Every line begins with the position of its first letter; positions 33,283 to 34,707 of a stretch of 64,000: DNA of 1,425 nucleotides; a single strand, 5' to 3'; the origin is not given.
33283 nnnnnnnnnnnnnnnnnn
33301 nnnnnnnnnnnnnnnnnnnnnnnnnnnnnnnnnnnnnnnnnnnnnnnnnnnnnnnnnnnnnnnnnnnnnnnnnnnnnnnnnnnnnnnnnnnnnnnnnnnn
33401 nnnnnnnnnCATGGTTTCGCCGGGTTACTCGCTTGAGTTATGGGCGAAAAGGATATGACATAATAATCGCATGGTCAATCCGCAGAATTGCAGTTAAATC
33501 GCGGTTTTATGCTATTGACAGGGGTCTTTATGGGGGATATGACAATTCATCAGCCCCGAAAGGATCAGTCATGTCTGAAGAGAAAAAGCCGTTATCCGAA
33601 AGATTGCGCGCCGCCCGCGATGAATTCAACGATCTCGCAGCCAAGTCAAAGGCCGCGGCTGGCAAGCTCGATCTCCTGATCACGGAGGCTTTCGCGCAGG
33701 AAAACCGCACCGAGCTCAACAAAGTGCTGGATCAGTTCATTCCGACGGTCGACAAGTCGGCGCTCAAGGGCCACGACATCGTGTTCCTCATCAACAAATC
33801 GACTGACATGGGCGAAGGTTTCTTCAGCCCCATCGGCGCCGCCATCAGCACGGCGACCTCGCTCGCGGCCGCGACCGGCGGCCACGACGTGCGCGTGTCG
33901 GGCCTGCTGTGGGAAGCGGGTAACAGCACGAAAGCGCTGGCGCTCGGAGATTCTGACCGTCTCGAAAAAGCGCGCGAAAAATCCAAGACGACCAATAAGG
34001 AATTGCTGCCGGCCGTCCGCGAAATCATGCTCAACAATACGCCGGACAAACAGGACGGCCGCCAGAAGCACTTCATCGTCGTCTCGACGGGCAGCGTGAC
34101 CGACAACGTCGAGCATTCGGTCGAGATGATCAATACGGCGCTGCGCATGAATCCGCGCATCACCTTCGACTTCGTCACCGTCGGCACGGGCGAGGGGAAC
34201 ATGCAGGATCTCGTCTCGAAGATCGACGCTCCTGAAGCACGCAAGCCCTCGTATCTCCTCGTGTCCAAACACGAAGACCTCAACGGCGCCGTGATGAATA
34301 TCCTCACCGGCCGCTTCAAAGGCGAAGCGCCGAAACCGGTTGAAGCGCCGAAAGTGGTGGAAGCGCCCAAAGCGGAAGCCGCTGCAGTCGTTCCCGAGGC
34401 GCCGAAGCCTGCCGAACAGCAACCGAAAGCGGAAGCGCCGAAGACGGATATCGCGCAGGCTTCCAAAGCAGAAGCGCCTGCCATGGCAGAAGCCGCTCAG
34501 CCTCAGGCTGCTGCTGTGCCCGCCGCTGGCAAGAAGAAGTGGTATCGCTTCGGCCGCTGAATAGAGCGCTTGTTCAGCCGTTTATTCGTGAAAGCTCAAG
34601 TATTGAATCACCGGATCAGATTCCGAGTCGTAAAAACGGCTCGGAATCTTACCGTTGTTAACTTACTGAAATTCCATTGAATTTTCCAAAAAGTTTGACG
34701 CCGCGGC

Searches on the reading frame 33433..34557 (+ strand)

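Call 49: search_protein_families(library=pfam, proteins=[window:33433-34557:+], max_evalue=0.001)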
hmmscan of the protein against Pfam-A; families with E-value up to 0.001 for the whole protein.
window:33433-34557:+ (375 aa): 1 family
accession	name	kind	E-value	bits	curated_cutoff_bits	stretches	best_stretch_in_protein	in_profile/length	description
PF00092.34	VWA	-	0.00015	22.5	23.8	0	115-269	1-151/174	von Willebrand factor type A domain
